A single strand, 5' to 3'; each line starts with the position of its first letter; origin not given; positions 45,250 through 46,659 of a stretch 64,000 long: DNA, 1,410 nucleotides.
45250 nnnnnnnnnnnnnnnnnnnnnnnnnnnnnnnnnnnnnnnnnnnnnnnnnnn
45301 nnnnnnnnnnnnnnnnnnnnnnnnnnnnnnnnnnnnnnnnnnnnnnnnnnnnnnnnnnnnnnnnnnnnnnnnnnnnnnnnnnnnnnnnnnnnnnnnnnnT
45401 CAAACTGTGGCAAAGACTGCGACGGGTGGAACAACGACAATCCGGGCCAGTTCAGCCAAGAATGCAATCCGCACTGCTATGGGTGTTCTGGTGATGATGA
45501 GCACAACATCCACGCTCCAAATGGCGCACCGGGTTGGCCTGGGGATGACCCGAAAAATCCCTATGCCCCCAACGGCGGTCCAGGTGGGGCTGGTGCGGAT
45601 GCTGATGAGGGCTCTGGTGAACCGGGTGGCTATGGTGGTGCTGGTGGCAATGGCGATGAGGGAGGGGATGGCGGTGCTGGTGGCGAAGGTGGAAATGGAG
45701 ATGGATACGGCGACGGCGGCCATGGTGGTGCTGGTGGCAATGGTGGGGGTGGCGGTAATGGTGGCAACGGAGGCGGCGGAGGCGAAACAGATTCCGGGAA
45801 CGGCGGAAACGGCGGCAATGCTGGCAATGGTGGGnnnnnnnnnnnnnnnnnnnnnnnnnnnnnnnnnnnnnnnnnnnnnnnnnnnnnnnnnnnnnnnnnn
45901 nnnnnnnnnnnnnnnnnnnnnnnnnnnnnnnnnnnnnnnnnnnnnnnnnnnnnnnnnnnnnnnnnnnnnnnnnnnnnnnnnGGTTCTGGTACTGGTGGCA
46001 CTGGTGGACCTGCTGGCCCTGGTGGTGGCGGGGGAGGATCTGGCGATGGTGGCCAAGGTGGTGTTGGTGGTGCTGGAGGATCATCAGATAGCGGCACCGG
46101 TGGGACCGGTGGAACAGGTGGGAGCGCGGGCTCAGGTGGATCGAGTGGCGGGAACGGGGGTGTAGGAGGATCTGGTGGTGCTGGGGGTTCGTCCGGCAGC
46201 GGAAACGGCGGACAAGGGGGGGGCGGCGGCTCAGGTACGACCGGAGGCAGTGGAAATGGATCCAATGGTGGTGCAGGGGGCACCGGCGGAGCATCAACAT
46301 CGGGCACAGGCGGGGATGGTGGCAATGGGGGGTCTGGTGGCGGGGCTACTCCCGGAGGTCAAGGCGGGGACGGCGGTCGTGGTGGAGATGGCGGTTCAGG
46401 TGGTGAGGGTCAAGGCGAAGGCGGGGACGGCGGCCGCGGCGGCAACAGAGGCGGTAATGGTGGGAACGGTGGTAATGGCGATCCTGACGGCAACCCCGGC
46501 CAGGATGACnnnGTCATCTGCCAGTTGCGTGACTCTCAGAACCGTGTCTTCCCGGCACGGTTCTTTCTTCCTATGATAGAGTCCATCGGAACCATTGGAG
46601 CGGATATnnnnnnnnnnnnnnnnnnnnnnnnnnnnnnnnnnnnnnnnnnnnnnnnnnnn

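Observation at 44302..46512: Chimeric secreted protein: HAF repeats + classical dockerin EF-hand pair + ~310 codons of GGxGGx polyglycine (PE_PGRS-like)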

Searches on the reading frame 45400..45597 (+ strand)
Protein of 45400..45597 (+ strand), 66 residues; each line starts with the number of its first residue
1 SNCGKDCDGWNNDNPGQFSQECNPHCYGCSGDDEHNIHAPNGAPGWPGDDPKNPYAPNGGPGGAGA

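Call 63: find_related_loci(query=A4, collection=genome_contigs, flank=6000)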
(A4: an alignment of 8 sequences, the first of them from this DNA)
Query A4 (66 aa) in genome_contigs; peptide patterns used: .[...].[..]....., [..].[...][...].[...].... (x = any residue, [..] = any of these).
317 stretches matched a pattern; 12 encode a relative of the query (tblastn E <= 1e-3); 12 distinct loci.
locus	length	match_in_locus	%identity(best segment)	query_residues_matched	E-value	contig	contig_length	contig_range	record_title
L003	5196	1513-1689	63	7-65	1e-20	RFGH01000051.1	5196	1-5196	MAG: Planctomycetota bacterium isolate J019 k99_353902, whole genome shotgun sequence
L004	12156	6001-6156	60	5-56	7e-17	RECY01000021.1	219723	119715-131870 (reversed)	MAG: Phycisphaerales bacterium isolate DLM2.Bin69 NODE_11_length_219723_cov_24.754, whole genome shotgun sequence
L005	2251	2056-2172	69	17-55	8e-15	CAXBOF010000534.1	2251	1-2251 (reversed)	MAG TPA_asm: uncultured Phycisphaera sp. isolate ERR2762174_binner12_Refined_23 genome assembly, contig: ERZ3421541.4529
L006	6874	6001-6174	52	1-58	5e-13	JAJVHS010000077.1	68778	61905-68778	MAG: Phycisphaerales bacterium isolate Bin_122_1R c_000000001487, whole genome shotgun sequence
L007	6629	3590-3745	54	7-58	8e-13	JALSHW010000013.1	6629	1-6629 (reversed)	MAG: Phycisphaerales bacterium isolate 354-166_metabat1_scaf2bin.129 354-166_scaffold_11203_c1, whole genome shotgun seq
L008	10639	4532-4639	58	23-58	9e-12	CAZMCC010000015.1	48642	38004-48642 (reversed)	MAG TPA_asm: uncultured Phycisphaeraceae bacterium isolate SRP302447_co2_784 genome assembly, contig: NODE_2085_length_4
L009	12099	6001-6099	64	23-55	3e-10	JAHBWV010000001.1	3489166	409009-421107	MAG: Phycisphaeraceae bacterium isolate ACE_PLA1 PLA1_1, whole genome shotgun sequence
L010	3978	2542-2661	53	2-48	8e-10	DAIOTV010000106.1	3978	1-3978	MAG TPA_asm: Phycisphaerales bacterium isolate CTOTU7352 NODE_39444_length_3978_cov_5.008667, whole genome shotgun seque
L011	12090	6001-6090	70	25-54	2e-9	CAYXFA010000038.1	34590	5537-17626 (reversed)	MAG TPA_asm: uncultured Phycisphaeraceae bacterium isolate SRP268622_co1_39 genome assembly, contig: NODE_2378_length_34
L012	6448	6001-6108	58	23-66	3e-7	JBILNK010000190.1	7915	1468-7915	MAG: Planctomycetota bacterium isolate ME2017-09-15_3300044707_group7_bin42 Rohwer_bin1771_scaffold_11010_c1, whole geno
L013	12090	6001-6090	56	25-58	4e-6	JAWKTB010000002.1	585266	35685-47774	MAG: Phycisphaerales bacterium isolate ABC1.169 ABC1.169.fa-2, whole genome shotgun sequence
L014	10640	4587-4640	78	41-58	3e-5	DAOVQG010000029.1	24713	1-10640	MAG TPA_asm: Phycisphaerales bacterium isolate CSMAG_1569 CSMAG_1569_k141_1664324_length_24713_cov_27.3465, whole genome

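Call 71: find_homologous_proteins(query=A4, max_evalue=0.001)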
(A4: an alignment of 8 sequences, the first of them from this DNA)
Query A4 (8 sequences): 200 candidates shared short words with the query, none scored E <= 0.001.

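Call 77: search_protein_families(library=pfam, proteins=[L011:5908-7515:+, L013:5905-7422:+, L014:4062-5321:+], max_evalue=0.01)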
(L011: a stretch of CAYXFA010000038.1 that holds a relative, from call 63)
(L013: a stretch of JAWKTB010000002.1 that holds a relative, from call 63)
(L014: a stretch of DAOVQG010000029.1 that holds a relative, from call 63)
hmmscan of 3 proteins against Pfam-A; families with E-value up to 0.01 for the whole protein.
L011:5908-7515:+ (536 aa): 1 family
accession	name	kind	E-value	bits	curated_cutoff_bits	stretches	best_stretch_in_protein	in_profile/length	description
PF00404.24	Dockerin_1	-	0.0018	18.9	22.9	1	482-530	1-52/57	Dockerin type I domain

L013:5905-7422:+ (506 aa): 1 family
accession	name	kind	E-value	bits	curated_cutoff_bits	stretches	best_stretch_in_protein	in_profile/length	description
PF00404.24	Dockerin_1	-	2.6e-05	24.8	22.9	1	451-503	1-56/57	Dockerin type I domain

L014:4062-5321:+ (420 aa): 0 families

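Call 78: search_protein_families(library=ncbifam, proteins=[L011:5908-7515:+, L013:5905-7422:+, L014:4062-5321:+, L007:2474-4525:+, L004:4750-7056:+], max_evalue=0.01)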
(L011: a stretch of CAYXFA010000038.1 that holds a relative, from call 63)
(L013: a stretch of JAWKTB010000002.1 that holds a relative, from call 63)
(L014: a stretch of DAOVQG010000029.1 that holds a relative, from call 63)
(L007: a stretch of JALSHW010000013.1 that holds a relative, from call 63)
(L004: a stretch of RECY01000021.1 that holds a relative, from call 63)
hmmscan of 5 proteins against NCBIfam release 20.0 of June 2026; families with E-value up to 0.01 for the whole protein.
L011:5908-7515:+ (536 aa): 0 families

L013:5905-7422:+ (506 aa): 0 families

L014:4062-5321:+ (420 aa): 0 families

L007:2474-4525:+ (684 aa): 1 family
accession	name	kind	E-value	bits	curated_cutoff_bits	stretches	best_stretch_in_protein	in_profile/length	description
NF041540.1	dockerin_GC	domain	4.1e-08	33.5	29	1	286-334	12-66/67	GC-type dockerin domain-anchored protein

L004:4750-7056:+ (769 aa): 1 family
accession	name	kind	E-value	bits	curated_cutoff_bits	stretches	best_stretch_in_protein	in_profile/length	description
NF041540.1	dockerin_GC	domain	0.00081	19.7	29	1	312-358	3-62/67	GC-type dockerin domain-anchored protein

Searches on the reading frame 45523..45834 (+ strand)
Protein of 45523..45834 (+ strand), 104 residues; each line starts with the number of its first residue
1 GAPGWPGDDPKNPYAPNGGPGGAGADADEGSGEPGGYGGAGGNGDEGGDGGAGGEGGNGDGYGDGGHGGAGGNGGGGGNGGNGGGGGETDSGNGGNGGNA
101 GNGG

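Call 81: search_solved_structures(query=window:45523-45834:+, max_evalue=10, show_alignments=3)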
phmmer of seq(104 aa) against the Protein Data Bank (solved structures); distinct sequences matched with E-value up to 10: 0.

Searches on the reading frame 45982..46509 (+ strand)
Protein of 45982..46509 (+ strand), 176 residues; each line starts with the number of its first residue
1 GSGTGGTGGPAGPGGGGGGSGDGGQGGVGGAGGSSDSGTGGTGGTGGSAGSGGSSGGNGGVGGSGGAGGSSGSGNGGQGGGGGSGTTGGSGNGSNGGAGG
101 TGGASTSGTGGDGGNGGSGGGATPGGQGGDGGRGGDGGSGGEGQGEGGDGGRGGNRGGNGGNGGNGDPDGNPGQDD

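Call 82: search_solved_structures(query=window:45982-46509:+, max_evalue=10, show_alignments=3)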
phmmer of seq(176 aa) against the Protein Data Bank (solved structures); distinct sequences matched with E-value up to 10: 0.
